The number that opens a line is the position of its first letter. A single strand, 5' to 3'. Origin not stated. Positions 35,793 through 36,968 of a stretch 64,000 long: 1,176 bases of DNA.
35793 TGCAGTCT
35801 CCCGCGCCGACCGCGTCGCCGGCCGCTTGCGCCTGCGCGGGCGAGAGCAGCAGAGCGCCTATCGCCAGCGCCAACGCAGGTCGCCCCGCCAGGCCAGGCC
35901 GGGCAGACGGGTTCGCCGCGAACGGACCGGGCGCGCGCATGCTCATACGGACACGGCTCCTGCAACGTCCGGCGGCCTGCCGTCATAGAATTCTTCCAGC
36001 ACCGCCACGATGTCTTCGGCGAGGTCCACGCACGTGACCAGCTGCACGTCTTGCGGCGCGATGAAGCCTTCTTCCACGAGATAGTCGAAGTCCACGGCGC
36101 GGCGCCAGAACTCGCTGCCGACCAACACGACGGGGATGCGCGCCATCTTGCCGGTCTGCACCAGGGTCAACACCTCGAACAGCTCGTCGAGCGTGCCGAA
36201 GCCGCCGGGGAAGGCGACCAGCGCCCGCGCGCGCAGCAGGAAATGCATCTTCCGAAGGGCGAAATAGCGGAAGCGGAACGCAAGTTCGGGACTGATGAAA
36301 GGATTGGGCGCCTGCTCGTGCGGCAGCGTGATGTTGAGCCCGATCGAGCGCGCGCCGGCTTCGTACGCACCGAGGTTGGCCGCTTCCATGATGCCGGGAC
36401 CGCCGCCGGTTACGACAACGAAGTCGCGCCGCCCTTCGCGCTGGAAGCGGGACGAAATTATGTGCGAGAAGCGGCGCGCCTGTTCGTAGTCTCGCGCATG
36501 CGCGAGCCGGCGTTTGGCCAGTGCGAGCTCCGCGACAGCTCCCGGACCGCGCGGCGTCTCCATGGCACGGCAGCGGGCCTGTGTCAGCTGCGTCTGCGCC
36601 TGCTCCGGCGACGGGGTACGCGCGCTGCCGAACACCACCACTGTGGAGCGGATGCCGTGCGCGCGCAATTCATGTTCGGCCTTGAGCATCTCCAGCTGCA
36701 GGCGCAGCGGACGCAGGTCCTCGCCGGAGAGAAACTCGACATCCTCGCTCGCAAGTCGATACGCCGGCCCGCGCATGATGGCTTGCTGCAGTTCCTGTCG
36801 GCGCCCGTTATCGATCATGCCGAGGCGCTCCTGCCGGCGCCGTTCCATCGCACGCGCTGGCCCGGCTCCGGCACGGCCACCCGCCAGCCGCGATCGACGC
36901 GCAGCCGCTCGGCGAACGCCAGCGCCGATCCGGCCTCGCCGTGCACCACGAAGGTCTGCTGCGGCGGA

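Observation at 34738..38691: Four genes chained by ATGA overlaps: membrane protein, beta-CASP hydrolase, LOG-family protein, LpxR-like outer-membrane protein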

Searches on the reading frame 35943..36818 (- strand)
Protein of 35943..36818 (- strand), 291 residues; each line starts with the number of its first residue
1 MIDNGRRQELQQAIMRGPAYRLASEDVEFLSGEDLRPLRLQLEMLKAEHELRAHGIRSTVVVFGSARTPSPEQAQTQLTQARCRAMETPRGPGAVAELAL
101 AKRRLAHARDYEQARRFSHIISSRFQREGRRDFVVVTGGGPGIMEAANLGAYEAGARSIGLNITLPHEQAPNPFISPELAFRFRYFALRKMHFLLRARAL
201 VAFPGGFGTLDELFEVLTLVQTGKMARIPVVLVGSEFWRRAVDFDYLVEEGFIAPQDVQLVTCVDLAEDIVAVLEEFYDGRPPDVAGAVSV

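Call 4: search_protein_families(library=pfam, proteins=[window:35943-36818:-], max_evalue=0.01)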
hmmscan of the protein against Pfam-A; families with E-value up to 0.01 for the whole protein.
window:35943-36818:- (291 aa): 2 families
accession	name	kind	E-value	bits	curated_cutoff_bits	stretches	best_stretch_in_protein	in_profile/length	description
PF03641.19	Lysine_decarbox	-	4.4e-30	105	27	1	144-272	1-129/131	Possible lysine decarboxylase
PF18306.6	LDcluster4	-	3.4e-09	36.9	26.3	1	130-215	30-112/151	SLOG cluster4 family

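Call 5: search_protein_families(library=ncbifam, proteins=[window:35943-36818:-], max_evalue=0.01)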
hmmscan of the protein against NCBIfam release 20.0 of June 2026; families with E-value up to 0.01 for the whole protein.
window:35943-36818:- (291 aa): 4 families
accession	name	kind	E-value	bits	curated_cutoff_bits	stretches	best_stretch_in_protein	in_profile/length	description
TIGR00730.1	TIGR00730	subfamily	5.6e-30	104.4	96.35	1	132-275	32-176/178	TIGR00730 family Rossman fold protein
TIGR00725.1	TIGR00725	hypoth_equivalog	1.6e-07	30.9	106.9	1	130-219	29-114/159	TIGR00725 family protein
NF058542.1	CtkRMPhLog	equivalog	5.8e-07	29.6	300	1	134-269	34-170/177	cytokinin riboside 5'-monophosphate phosphoribohydrolase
NF038390.1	Nsidase_PpnN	equivalog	3e-06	26.3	450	1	129-236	172-287/450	nucleotide 5'-monophosphate nucleosidase PpnN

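Call 32: find_related_loci(query=A2, collection=metagenome_contigs, flank=10000)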
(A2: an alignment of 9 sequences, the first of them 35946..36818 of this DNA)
Query A2 (291 aa) in metagenome_contigs; peptide patterns used: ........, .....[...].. (x = any residue, [..] = any of these).
600 stretches matched a pattern (row limit reached: there are more); 594 encode a relative of the query (tblastn E <= 1e-3); the best 80 are kept; 80 distinct loci.
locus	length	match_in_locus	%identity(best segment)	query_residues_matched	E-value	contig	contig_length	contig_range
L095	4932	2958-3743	67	1-283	4e-122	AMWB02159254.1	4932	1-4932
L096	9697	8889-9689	68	12-278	2e-117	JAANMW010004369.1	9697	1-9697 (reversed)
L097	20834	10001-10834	65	9-286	1e-114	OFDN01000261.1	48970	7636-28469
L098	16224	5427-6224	62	19-284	4e-106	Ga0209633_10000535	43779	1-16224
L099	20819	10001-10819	66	12-284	2e-105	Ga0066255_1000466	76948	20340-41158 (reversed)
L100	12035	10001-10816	56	7-278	3e-91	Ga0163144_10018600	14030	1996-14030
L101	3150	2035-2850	52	4-278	6e-93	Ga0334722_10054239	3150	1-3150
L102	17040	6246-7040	52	16-280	1e-89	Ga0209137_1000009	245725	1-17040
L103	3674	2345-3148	56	12-277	2e-90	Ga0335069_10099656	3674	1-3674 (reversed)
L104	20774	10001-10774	53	16-276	5e-88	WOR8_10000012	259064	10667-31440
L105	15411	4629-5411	53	16-279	9e-88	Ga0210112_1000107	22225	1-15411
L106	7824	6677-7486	53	12-280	2e-87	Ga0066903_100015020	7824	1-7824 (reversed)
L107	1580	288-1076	51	17-279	2e-92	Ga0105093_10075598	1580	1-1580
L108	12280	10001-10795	51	16-280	1e-86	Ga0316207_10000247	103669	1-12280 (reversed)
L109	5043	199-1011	50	8-278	1e-86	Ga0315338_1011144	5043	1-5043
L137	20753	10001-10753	51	21-278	4e-78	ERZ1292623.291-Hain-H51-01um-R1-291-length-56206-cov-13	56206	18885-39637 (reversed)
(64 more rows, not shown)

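Call 35: search_solved_structures(query=window:35943-36818:-, max_evalue=0.00001, show_alignments=1)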
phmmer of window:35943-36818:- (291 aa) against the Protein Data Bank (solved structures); distinct sequences matched with E-value up to 0.00001: 10.
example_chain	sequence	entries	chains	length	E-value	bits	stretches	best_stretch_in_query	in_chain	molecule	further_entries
5wq3_A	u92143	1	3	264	7.6e-43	150.4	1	131-273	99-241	Cytokinin riboside 5'-monophosphate phosphoribohydrolase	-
5zi9_A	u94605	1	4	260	3.1e-40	141.9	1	132-275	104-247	Cytokinin riboside 5'-monophosphate phosphoribohydrolase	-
9us2_A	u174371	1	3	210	3.4e-40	141.8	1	131-276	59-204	Cytokinin riboside 5'-monophosphate phosphoribohydrolase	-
1wek_A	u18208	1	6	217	2.6e-38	135.6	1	131-275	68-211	hypothetical protein TT1465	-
2a33_A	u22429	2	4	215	3.2e-12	50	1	134-277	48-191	hypothetical protein | Uncharacterized protein At2g37210/T2N18.3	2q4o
1ydh_A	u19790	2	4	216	1.2e-10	44.9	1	132-278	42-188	At5g11950 | Lysine decarboxylase-like protein At5g11950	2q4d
5zbj_A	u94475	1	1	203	7e-07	32.5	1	131-256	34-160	Putative cytokinin riboside 5'-monophosphate phosphoribohydrolase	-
1rcu_A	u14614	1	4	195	2.1e-06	30.9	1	129-238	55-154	conserved hypothetical protein VT76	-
5zbk_A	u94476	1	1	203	4.9e-06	29.7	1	131-256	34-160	Putative cytokinin riboside 5'-monophosphate phosphoribohydrolase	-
5its_A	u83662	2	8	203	7.3e-06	29.1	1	137-283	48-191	Cytokinin riboside 5'-monophosphate phosphoribohydrolase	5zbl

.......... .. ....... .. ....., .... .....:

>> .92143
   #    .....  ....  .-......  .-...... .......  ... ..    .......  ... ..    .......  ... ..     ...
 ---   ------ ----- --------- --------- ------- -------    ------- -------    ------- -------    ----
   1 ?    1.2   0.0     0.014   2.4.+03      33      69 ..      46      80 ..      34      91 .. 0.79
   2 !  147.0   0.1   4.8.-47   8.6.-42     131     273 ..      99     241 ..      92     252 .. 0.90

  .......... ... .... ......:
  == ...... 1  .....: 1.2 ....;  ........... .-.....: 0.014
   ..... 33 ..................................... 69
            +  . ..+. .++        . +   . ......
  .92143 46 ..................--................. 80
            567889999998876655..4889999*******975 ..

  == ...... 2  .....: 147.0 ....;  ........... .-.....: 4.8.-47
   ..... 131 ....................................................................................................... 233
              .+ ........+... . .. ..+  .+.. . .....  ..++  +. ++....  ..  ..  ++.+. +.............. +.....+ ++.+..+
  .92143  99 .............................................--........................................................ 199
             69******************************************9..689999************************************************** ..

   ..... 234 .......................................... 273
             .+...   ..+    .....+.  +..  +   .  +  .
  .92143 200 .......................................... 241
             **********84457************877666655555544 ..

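Call 37: search_protein_families(library=padloc, proteins=[window:35943-36818:-], max_evalue=0.001)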
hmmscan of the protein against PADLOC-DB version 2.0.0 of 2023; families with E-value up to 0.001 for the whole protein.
window:35943-36818:- (291 aa): 0 families

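Call 59: search_dna_similar(query=window:35943-36818:-, collection=plasmids, mode=protein, max_rows=40, max_evalue=1e-30)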
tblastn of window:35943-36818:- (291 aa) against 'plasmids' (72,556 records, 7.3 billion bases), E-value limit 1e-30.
Records with a match: 58; places in all: 59; records where one place covers at least 80% of the query: 29.
Best place of each record, by identity: <60% 58.
By first word of the organism name: Mycobacterium 13; Azospirillum 7; Burkholderia 7; Sinorhizobium 4; Caballeronia 4; Paraburkholderia 3; Alloyangia 2; Ensifer 2; Neisseria 2; Hoeflea 1; and 13 more.
By predicted mobility (MOB-suite, as given by PLSDB): non-mobilizable 38; mobilizable 17; conjugative 3.
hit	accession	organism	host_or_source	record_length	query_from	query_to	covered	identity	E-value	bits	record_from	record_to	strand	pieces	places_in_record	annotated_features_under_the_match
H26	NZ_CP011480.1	Hoeflea sp. IMCC20628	-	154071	1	284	98%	57.9%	5e-94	310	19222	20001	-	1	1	TIGR00730 family Rossman fold protein | MBL fold metallo-hydrolase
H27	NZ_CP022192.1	Alloyangia pacifica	cell culture,oil-contaminated sediment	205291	2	289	99%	51.7%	6e-80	270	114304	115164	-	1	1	LOG family protein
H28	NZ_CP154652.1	Alloyangia pacifica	-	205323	3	289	99%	51.9%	4e-75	256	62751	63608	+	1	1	LOG family protein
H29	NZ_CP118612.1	Ensifer adhaerens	Pure isolate,Rhizosphere of Cyperus ...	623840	2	270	92%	51.3%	9e-74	252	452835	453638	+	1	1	LOG family protein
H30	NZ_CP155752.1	Sphingomonas parapaucimobilis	Chinese cabbage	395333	17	281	91%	52.1%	3e-67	233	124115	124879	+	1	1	TIGR00730 family Rossman fold protein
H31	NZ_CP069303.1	Shinella sp. PSBB067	monoisolate,Minnesota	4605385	17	279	90%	51.7%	1e-69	240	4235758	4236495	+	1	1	none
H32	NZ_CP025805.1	Sulfitobacter sp. SK012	Marine Sediment,North Sea (sediment)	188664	13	278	91%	50.9%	2e-76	259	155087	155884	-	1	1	LOG family protein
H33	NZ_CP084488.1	Ensifer adhaerens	cellculture,soil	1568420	12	260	86%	53.8%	5e-73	250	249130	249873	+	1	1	none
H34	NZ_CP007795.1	Azospirillum argentinense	Triticum aestivum L.,Root,wheat ...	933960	19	283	91%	49.6%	2e-68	236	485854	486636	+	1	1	LOG family protein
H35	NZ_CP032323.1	Azospirillum argentinense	soil sample,Agricultural field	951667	19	283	91%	49.6%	2e-68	236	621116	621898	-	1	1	LOG family protein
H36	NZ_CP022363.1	Azospirillum sp. TSH58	single cell,paddy soils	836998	19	283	91%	49.3%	7e-69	238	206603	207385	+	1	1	LOG family protein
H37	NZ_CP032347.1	Azospirillum brasilense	soil sample,Agricultural field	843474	19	283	91%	49.3%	1e-68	238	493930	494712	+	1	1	LOG family protein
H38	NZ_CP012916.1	Azospirillum brasilense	Digitaria eriantha,microbe,root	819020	19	283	91%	49.3%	2e-68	237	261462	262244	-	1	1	LOG family protein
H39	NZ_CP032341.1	Azospirillum brasilense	soil sample,Agricultural field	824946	19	283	91%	49.3%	2e-68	237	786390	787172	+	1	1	LOG family protein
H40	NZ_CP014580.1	Paraburkholderia phytofirmans OLGA172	-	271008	12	279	92%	48.7%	4e-67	233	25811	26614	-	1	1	none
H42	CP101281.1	Burkholderia sp. FXe9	bacteria,soil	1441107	5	278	94%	47.1%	3e-62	219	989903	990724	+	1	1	TIGR00730 family Rossman fold protein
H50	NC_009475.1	Bradyrhizobium sp. BTAi1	-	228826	16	274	89%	48.7%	2e-64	225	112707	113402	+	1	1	TIGR00730 family Rossman fold protein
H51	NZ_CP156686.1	Burkholderia stagnalis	Bacterial cells,soils collected in ...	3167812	23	279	88%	48.2%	1e-64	226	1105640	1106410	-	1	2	none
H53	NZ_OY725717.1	Collinsella aerofaciens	-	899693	14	265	87%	38.1%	2e-37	147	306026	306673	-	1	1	TIGR00730 family Rossman fold protein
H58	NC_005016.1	Mycobacterium avium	-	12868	127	275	51%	52.3%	9e-35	140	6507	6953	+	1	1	TIGR00730 family Rossman fold protein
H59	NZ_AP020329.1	Mycobacterium avium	-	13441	127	275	51%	52.3%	9e-35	140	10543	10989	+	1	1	TIGR00730 family Rossman fold protein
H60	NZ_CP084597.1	Mycobacterium intracellulare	water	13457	127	275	51%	52.3%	9e-35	140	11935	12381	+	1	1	TIGR00730 family Rossman fold protein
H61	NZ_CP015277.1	Mycobacterium intracellulare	Homo sapiens,cell culture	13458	127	275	51%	52.3%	9e-35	140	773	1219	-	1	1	TIGR00730 family Rossman fold protein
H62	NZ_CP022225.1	Mycobacterium intracellulare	Homo sapiens,sputum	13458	127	275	51%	52.3%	9e-35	140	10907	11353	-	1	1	TIGR00730 family Rossman fold protein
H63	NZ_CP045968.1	Mycobacterium intracellulare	Homo sapiens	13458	127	275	51%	52.3%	9e-35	140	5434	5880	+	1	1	TIGR00730 family Rossman fold protein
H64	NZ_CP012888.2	Mycobacterium intracellulare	sputum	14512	127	275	51%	52.3%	9e-35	140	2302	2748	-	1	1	TIGR00730 family Rossman fold protein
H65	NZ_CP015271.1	Mycobacterium intracellulare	cell culture,heated-cooler unit water ...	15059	127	275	51%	52.3%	9e-35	140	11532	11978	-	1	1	TIGR00730 family Rossman fold protein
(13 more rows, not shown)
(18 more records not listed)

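Call 60: get_annotated_region(hit=H51, flank=20000)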
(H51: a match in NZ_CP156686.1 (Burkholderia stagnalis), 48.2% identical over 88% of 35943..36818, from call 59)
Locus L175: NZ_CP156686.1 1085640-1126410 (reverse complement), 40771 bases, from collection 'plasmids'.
description: Burkholderia stagnalis strain YJ-2 plasmid plas1, complete sequence
organism: Burkholderia stagnalis (NCBI taxid 1503054)
taxonomy: Bacteria; Pseudomonadota; Betaproteobacteria; Burkholderiales; Burkholderiaceae; Burkholderia; Burkholderia stagnalis
host: -; source: Bacterial cells,soils collected in Guangdong Province, China; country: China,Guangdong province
typing (MOB-suite, as given by PLSDB): non-mobilizable
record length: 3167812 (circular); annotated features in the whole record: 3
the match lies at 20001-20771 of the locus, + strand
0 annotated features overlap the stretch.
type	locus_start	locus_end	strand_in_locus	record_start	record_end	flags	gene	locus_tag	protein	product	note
